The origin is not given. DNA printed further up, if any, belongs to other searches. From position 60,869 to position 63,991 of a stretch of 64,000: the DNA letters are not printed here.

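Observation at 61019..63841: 940-aa secreted fusion of a parallel beta-helix domain with an SGNH/GDSL esterase domain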

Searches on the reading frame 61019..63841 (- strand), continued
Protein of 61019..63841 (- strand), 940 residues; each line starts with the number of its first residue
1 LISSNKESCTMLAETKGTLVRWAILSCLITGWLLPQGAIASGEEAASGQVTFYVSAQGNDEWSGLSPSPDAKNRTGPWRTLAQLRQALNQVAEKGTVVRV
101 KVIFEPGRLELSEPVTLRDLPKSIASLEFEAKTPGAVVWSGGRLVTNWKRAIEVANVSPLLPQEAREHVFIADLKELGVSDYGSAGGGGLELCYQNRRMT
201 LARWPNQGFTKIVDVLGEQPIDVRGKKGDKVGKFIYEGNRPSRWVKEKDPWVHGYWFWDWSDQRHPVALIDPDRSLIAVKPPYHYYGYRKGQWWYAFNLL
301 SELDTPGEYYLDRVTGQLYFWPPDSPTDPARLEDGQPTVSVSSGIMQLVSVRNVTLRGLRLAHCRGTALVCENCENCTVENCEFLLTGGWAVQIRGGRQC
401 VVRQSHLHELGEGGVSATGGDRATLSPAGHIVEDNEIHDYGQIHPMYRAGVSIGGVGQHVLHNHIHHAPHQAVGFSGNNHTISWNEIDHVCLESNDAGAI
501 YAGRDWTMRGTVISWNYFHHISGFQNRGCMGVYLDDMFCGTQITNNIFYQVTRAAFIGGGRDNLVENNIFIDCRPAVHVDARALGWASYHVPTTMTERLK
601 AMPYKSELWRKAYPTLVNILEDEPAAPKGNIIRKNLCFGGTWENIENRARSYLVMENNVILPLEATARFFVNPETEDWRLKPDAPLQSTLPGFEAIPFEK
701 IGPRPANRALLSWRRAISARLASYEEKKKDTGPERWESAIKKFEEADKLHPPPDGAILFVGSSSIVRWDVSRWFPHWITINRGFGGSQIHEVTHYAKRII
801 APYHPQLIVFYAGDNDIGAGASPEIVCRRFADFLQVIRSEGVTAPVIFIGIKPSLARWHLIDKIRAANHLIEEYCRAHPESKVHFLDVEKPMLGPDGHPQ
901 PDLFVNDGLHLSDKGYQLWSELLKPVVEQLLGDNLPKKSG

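Call 14: find_encoding_contigs(protein=P0011, flank=8000, max_places=2)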
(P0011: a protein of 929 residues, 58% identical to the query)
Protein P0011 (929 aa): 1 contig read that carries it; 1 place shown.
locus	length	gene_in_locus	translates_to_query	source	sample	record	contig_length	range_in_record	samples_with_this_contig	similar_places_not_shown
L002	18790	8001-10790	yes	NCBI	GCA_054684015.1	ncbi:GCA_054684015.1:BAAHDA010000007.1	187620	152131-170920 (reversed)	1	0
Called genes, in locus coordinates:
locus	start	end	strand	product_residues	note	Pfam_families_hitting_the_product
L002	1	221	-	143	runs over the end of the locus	PF00293:NUDIX, PF14815:NUDIX_4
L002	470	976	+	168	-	-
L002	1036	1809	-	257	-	PF23454:Zn_ribbon_Brz (faint)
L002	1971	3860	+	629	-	PF18370:RGI_lyase, PF13517:FG-GAP_3 (faint), PF01839:FG-GAP (faint), PF21348:RGL11_C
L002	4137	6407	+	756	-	PF00474:SSF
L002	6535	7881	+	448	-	PF01408:GFO_IDH_MocA, PF22725:GFO_IDH_MocA_C3, PF02894:GFO_IDH_MocA_C, PF19051:GFO_IDH_MocA_C2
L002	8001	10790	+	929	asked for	PF13229:Beta_helix (weak), PF00657:Lipase_GDSL (weak), PF13472:Lipase_GDSL_2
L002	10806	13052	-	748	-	-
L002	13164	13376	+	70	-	-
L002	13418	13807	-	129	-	PF02472:ExbD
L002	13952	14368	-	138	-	PF02472:ExbD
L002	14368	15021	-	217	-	PF01618:MotA_ExbB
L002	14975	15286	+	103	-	-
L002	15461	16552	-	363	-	-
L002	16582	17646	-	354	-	PF13519:VWA_2 (weak), PF13768:VWA_3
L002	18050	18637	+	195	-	PF01327:Pep_deformylase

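Call 15: find_encoding_contigs(protein=P0085, flank=8000, max_places=2)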
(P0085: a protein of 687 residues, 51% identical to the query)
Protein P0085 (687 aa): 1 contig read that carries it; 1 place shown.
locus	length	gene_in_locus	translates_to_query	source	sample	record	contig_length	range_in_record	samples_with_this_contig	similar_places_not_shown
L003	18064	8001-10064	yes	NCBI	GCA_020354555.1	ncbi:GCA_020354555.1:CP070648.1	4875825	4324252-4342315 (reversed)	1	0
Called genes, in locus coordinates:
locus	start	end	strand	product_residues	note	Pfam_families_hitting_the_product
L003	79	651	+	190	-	-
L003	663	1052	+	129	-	-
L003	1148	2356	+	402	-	PF12704:MacB_PCD, PF02687:FtsX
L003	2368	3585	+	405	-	PF12704:MacB_PCD, PF02687:FtsX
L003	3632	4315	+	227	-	PF00005:ABC_tran, PF13304:AAA_21 (faint)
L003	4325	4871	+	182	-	PF00005:ABC_tran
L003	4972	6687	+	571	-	PF13517:FG-GAP_3, PF01839:FG-GAP (weak)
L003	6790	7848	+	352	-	PF01208:URO-D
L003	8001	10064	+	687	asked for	PF13229:Beta_helix (weak)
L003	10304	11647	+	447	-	PF10142:PhoPQ_related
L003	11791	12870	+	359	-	PF00135:COesterase, PF02129:Peptidase_S15 (weak), PF20434:BD-FAE, PF07859:Abhydrolase_3, PF12697:Abhydrolase_6 (weak)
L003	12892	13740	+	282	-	PF06452:CBM9_1, PF16011:CBM9_2 (weak)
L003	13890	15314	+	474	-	-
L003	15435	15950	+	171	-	PF06695:Sm_multidrug_ex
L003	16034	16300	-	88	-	-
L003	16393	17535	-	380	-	PF01699:Na_Ca_ex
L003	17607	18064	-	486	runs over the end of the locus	PF01139:RtcB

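Call 16: find_encoding_contigs(protein=P0079, flank=8000, max_places=2)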
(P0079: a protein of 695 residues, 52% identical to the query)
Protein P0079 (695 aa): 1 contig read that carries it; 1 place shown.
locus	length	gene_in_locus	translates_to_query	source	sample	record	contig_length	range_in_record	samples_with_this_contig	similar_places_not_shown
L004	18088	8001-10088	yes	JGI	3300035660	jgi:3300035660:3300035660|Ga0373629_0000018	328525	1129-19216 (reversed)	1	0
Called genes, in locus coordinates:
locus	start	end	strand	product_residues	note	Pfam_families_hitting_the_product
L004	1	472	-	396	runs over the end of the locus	PF01208:URO-D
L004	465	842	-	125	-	-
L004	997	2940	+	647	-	PF11308:Glyco_hydro_129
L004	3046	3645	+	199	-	-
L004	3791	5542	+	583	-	PF13360:PQQ_2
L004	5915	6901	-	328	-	-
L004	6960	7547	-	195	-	PF03551:PadR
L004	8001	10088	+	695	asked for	PF13229:Beta_helix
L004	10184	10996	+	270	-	PF04909:Amidohydro_2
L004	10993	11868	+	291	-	PF04909:Amidohydro_2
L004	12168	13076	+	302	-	PF13649:Methyltransf_25, PF13847:Methyltransf_31, PF08241:Methyltransf_11, PF08242:Methyltransf_12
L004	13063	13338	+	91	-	PF22483:Mu-transpos_C_2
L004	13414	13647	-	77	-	-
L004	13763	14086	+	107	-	-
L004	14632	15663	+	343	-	PF00535:Glycos_transf_2, PF13641:Glyco_tranf_2_3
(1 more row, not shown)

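Call 17: find_encoding_contigs(protein=P0093, flank=8000, max_places=2)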
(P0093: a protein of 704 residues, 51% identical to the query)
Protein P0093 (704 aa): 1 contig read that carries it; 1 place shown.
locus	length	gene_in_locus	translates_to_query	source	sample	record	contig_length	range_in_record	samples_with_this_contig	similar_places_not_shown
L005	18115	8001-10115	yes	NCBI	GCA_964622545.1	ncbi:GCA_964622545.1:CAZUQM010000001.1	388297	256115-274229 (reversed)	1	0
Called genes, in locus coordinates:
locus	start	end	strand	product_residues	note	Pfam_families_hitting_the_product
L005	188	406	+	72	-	-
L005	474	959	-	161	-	-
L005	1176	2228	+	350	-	-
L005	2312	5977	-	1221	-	PF13360:PQQ_2 (faint)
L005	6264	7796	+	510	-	PF00884:Sulfatase, PF01663:Phosphodiest, PF16347:SGSH_C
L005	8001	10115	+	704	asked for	PF22842:Pel9A-like_beta_helix (faint), PF13229:Beta_helix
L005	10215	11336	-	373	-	PF00149:Metallophos (weak)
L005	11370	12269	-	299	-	PF00753:Lactamase_B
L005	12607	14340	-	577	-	PF13432:TPR_16 (weak), PF16655:PhoD_N (weak), PF25077:DUF7800 (weak), PF09423:PhoD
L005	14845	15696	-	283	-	PF12804:NTP_transf_3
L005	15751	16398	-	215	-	-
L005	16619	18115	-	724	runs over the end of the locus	PF10150:RNase_E_G, PF20833:RNase_E_G_Thio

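Call 18: find_encoding_contigs(protein=P0080, flank=8000, max_places=3)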
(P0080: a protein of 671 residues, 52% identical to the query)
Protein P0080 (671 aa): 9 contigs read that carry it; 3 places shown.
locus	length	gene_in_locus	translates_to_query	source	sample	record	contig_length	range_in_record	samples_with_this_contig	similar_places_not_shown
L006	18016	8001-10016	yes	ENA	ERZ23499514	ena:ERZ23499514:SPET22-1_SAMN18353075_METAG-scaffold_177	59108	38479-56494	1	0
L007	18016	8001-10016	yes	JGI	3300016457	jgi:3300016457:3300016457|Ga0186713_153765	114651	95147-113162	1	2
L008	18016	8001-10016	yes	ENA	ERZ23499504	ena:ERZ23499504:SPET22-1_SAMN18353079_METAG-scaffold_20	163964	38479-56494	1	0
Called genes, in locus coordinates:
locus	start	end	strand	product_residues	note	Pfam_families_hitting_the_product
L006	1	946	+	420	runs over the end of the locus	PF13393:tRNA-synt_His, PF00587:tRNA-synt_2b, PF03129:HGTP_anticodon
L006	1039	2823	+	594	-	PF01336:tRNA_anti-codon, PF00152:tRNA-synt_2, PF02938:GAD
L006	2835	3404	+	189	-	PF05685:Uma2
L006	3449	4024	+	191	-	PF05685:Uma2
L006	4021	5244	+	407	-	PF01594:AI-2E_transport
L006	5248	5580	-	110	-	PF02460:Patched (weak), PF03176:MMPL (weak)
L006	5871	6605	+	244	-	-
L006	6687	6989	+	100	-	-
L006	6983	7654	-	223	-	PF01738:DLH, PF00756:Esterase (weak), PF20434:BD-FAE (faint), PF00561:Abhydrolase_1 (faint), PF12146:Hydrolase_4 (faint), PF02230:Abhydrolase_2, PF00326:Peptidase_S9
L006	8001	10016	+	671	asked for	PF22842:Pel9A-like_beta_helix (faint), PF13229:Beta_helix (weak)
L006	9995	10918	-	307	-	PF00483:NTP_transferase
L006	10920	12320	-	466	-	PF10509:GalKase_gal_bdg (faint), PF00288:GHMP_kinases_N, PF08544:GHMP_kinases_C (weak)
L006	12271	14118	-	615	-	PF13292:DXP_synthase_N, PF00676:E1_dh (weak), PF02775:TPP_enzyme_C (weak), PF02779:Transket_pyr, PF02780:Transketolase_C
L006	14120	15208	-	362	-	PF00348:polyprenyl_synt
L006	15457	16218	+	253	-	-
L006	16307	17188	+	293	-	PF04542:Sigma70_r2, PF08281:Sigma70_r4_2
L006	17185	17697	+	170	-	-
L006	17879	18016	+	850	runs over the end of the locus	PF11369:DUF3160, PF00404:Dockerin_1, PF13860:FlgD_ig (weak)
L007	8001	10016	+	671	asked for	PF22842:Pel9A-like_beta_helix (faint), PF13229:Beta_helix (weak)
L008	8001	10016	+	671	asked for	PF22842:Pel9A-like_beta_helix (faint), PF13229:Beta_helix (weak)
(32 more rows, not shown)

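Call 20: search_solved_structures(query=A1, max_evalue=1, show_alignments=0)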
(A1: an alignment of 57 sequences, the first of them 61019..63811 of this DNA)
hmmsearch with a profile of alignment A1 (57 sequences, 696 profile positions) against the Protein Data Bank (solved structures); distinct sequences matched with E-value up to 1: 4.
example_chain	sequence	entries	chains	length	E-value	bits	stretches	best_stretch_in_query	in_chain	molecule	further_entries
9rx2_A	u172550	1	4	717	2.1e-51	178.2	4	15-170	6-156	Parallel beta-helix repeat protein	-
5mqp_A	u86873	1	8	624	5.9e-19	71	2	38-142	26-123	Glycoside hydrolase BT_1002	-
3vst_A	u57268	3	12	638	0.0069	17.9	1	77-152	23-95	Xylosidase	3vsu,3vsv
4mxn_A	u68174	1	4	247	0.078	14.4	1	325-396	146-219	Uncharacterized protein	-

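Call 28: search_solved_structures(query=A1, max_evalue=0.001, show_alignments=2)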
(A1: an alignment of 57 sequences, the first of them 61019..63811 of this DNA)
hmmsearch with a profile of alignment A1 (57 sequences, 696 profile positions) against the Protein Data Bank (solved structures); distinct sequences matched with E-value up to 0.001: 2.
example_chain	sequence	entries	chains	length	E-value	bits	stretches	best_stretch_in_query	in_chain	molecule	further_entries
9rx2_A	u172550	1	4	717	2.1e-51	178.2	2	15-170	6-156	Parallel beta-helix repeat protein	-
5mqp_A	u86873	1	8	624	5.9e-19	71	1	38-142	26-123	Glycoside hydrolase BT_1002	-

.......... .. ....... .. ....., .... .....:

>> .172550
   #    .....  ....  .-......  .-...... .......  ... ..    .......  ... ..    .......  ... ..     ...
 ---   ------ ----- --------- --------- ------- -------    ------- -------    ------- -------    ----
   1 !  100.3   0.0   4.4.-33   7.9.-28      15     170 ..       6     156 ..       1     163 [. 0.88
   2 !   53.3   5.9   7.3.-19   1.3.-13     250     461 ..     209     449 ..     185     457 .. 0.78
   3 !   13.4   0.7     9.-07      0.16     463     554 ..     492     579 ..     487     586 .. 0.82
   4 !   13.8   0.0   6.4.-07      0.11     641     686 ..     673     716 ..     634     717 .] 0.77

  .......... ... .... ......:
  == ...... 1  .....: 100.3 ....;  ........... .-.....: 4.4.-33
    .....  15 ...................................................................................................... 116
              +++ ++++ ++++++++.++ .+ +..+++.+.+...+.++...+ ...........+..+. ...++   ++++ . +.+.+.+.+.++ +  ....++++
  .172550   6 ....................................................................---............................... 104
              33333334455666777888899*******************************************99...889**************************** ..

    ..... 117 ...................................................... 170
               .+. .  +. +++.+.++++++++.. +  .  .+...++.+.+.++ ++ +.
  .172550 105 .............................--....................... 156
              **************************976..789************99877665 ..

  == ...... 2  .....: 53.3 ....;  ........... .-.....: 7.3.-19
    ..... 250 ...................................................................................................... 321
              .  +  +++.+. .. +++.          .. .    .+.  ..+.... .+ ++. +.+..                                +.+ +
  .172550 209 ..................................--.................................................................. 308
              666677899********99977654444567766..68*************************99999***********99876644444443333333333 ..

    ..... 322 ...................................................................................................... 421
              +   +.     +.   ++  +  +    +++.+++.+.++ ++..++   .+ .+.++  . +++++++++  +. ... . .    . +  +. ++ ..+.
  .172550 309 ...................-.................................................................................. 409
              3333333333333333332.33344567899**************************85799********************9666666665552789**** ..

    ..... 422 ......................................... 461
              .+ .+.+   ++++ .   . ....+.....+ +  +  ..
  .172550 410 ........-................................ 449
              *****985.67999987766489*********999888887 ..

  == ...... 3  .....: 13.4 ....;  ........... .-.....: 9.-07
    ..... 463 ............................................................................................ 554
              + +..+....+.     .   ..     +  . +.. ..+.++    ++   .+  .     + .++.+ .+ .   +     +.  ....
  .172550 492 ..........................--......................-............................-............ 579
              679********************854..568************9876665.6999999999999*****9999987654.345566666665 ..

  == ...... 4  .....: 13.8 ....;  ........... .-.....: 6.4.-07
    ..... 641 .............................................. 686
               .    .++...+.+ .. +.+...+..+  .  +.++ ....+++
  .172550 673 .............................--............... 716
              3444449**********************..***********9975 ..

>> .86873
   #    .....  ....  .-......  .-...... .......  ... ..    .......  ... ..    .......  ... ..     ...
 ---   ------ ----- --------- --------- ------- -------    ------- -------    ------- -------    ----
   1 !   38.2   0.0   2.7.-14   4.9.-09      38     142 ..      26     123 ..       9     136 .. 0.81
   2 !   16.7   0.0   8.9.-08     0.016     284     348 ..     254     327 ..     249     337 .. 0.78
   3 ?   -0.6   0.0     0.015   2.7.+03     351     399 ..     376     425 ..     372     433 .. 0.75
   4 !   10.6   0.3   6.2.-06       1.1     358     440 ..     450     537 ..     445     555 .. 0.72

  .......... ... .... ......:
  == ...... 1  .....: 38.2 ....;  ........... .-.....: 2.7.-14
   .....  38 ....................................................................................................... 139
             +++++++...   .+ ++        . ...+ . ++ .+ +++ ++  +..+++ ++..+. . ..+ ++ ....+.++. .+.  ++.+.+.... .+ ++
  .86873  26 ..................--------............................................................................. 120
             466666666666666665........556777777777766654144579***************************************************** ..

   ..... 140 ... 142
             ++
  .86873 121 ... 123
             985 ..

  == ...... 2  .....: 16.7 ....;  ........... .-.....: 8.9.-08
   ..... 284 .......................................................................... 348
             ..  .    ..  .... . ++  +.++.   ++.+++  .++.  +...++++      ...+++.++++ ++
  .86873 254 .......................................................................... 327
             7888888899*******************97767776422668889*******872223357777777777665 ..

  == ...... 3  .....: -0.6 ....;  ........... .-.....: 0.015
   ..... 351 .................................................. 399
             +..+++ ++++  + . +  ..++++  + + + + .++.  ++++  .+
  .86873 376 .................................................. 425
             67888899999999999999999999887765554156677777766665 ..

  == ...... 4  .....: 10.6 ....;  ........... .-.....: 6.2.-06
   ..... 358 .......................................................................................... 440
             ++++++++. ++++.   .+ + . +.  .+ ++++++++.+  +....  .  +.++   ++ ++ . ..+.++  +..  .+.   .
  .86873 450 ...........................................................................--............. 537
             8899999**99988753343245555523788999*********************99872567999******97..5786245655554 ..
